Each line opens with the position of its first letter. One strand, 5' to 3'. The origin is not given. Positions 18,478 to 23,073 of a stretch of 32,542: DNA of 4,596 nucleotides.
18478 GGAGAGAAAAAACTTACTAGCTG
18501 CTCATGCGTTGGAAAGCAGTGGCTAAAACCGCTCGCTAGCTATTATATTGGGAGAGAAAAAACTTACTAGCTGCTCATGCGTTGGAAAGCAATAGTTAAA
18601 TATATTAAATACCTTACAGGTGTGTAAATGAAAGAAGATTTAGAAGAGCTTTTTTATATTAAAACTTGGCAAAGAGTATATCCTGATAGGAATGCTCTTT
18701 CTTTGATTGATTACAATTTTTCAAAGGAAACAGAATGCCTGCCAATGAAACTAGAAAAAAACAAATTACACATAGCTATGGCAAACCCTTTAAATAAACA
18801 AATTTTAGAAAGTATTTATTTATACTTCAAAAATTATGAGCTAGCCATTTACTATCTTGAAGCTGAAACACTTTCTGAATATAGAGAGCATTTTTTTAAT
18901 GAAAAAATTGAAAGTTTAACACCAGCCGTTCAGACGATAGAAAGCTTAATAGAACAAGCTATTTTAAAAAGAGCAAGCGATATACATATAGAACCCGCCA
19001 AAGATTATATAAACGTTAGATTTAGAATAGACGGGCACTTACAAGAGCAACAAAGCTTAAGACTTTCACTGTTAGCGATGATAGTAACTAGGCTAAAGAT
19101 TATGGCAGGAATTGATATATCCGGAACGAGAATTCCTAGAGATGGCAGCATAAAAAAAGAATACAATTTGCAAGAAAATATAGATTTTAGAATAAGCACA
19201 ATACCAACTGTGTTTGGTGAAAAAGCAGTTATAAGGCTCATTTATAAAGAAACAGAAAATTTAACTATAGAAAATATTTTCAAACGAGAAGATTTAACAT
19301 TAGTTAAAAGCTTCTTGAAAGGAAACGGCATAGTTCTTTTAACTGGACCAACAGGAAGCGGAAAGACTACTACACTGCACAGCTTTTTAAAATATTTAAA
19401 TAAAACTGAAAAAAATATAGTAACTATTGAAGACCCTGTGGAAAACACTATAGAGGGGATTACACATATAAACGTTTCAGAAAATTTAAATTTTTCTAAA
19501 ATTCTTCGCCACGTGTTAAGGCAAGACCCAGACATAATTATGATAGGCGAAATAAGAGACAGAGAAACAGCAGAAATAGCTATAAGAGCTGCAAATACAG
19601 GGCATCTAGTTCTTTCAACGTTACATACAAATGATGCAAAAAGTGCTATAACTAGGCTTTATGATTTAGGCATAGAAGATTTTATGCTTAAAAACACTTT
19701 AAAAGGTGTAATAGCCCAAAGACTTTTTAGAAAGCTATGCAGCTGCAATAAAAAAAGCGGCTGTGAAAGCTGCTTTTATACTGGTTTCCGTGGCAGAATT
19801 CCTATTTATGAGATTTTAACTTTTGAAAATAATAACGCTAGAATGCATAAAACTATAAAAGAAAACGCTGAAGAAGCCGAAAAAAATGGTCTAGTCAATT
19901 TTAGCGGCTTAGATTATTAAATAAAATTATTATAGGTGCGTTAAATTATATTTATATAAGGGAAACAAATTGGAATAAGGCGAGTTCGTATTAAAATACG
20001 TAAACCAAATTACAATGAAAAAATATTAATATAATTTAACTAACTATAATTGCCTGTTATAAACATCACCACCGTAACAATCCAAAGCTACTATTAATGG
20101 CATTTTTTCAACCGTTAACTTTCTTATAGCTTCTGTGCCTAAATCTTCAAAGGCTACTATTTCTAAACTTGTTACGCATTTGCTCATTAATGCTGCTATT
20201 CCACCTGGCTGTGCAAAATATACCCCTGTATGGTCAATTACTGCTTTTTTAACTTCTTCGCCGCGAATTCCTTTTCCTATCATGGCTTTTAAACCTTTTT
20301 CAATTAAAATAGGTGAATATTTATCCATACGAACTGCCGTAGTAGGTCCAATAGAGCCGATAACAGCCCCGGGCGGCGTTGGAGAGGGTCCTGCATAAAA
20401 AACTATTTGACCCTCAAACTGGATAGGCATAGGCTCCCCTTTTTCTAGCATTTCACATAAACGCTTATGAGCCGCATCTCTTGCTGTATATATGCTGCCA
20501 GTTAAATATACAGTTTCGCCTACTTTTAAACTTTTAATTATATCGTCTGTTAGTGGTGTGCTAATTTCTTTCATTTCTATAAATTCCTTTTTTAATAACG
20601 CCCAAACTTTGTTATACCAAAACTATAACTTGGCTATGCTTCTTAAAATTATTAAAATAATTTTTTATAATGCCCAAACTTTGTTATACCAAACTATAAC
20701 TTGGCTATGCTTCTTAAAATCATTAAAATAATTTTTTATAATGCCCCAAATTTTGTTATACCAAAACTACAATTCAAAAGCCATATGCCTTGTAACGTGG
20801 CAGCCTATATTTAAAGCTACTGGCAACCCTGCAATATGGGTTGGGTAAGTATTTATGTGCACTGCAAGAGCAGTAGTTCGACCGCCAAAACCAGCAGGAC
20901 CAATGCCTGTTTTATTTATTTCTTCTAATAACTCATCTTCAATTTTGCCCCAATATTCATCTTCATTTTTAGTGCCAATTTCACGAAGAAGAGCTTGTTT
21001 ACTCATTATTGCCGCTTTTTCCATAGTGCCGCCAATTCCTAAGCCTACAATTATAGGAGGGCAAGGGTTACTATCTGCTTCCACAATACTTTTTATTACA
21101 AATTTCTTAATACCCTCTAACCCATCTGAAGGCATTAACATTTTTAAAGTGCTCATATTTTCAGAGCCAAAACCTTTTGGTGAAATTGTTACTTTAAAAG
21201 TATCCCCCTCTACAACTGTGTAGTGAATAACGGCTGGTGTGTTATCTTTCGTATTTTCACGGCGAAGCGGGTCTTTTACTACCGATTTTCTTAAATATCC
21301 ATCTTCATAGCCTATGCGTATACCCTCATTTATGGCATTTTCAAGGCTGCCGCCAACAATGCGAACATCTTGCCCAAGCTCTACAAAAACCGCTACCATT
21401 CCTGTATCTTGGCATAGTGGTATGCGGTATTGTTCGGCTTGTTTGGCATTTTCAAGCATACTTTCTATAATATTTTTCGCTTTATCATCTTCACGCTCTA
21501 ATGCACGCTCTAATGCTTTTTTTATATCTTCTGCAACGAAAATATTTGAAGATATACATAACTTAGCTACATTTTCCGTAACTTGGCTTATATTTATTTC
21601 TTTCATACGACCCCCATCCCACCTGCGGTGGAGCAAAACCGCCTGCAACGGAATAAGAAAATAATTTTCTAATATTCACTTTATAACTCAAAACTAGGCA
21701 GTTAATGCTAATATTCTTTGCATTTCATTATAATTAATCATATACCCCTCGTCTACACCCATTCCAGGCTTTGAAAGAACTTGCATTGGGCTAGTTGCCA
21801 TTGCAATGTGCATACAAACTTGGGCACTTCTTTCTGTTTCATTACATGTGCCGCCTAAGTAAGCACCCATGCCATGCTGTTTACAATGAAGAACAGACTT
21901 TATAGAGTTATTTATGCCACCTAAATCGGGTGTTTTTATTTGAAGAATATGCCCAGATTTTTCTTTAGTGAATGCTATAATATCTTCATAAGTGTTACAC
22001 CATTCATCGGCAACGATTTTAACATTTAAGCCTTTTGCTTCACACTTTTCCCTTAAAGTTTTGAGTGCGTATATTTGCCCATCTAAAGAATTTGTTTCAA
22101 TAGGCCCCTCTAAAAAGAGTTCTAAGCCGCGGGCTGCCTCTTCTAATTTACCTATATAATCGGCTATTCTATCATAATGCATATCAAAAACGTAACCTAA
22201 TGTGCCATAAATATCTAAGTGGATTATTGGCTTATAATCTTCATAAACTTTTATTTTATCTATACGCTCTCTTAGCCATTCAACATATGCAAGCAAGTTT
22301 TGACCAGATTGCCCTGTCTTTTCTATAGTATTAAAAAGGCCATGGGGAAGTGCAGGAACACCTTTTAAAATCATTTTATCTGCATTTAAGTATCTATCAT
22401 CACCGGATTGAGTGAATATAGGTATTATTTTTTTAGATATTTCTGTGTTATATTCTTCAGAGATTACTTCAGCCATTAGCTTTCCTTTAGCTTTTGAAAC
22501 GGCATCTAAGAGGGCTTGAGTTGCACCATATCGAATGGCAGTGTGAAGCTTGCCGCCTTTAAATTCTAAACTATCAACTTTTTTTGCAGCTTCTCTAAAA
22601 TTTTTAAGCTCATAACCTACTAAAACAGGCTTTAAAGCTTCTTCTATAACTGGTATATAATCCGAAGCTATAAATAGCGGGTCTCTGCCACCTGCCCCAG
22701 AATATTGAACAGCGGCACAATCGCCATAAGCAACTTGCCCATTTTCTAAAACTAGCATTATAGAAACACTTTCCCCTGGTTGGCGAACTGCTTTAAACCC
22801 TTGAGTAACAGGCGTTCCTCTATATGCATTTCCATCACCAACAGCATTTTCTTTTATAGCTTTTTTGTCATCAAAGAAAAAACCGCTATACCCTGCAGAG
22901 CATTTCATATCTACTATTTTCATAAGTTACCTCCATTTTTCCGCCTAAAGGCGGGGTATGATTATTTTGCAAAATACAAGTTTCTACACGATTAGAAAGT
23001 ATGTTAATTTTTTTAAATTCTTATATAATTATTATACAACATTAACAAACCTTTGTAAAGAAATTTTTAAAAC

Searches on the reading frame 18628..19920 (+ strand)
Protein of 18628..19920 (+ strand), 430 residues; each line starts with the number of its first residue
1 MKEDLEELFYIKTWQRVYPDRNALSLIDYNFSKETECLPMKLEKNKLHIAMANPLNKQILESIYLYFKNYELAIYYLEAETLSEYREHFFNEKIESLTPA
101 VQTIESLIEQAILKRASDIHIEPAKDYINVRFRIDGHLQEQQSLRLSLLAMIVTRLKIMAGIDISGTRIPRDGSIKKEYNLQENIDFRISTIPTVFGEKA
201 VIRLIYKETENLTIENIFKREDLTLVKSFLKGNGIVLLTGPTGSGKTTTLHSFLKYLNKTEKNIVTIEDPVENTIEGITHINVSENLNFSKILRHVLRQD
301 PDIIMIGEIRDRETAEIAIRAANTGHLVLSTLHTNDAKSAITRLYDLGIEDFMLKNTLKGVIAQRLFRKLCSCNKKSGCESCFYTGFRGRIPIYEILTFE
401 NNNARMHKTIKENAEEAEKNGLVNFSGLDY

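Call 31: search_protein_families(library=pfam, proteins=[window:18628-19920:+], max_evalue=0.0001)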
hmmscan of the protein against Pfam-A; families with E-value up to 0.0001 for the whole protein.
window:18628-19920:+ (430 aa): 8 families
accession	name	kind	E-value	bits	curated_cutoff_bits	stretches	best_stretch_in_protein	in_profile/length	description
PF00437.27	T2SSE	-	1.2e-108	363.6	24.9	1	96-415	4-338/370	Type II/IV secretion system protein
PF05157.20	MshEN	-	3.4e-10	40.2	23.1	1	17-92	11-86/90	MshEN domain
PF13191.12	AAA_16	-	8.7e-07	30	32.6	1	230-318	20-103/167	AAA ATPase domain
PF20720.3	nSTAND3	-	7.7e-06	26.1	27.2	1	225-271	9-55/155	Novel STAND NTPase 3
PF13401.12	AAA_22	-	1.1e-05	26.2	27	1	232-278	4-50/130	AAA domain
PF13173.12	AAA_14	-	5.5e-05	23.6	27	0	233-322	2-84/129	AAA domain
PF07728.20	AAA_5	-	5.8e-05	23.6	22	0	236-336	2-104/139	AAA domain (dynein-related subfamily)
PF12775.13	AAA_7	-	6.6e-05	22.9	25.8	0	224-267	24-67/181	P-loop containing dynein motor region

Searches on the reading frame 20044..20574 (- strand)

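Call 32: search_protein_families(library=pfam, proteins=[window:20044-20574:-], max_evalue=0.0001)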
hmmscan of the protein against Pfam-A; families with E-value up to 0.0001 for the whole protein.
window:20044-20574:- (176 aa): 1 family
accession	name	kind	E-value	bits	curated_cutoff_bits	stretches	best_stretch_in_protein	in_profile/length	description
PF05683.17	Fumerase_C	-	1.1e-56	191.8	22.2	1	6-174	33-204/205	Fumarase C-terminus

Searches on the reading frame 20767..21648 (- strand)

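Call 32: search_protein_families(library=pfam, proteins=[window:20767-21648:-], max_evalue=0.0001)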
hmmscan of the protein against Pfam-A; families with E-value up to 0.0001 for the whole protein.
window:20767-21648:- (293 aa): 1 family
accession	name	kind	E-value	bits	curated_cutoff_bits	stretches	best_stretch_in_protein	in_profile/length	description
PF05681.19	Fumerase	-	3.1e-113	378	25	1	25-291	2-269/270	Fumarate hydratase (Fumerase)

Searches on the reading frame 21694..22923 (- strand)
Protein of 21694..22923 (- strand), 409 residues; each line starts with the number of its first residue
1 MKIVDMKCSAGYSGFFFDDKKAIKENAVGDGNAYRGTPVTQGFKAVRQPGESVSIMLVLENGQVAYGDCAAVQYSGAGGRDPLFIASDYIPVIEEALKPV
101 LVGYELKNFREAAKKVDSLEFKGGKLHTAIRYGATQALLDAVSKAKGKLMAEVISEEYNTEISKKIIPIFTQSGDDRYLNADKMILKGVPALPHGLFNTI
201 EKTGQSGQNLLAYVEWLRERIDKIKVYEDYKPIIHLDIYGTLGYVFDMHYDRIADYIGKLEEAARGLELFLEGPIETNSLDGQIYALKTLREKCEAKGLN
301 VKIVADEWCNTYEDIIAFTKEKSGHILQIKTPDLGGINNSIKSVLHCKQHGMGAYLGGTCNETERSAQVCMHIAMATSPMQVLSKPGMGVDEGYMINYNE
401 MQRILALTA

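Call 32: search_protein_families(library=pfam, proteins=[window:21694-22923:-], max_evalue=0.0001)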
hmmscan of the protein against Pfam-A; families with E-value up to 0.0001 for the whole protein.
window:21694-22923:- (409 aa): 3 families
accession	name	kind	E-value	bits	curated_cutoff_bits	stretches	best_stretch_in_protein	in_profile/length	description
PF07476.17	MAAL_C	-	9.8e-108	359.5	27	1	162-407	2-246/249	Methylaspartate ammonia-lyase C-terminus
PF05034.18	MAAL_N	-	3.1e-71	238.6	27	1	1-159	1-159/159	Methylaspartate ammonia-lyase N-terminus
PF13378.12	MR_MLE_C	-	2.4e-09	37.7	29.4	1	270-381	74-175/219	Enolase C-terminal domain-like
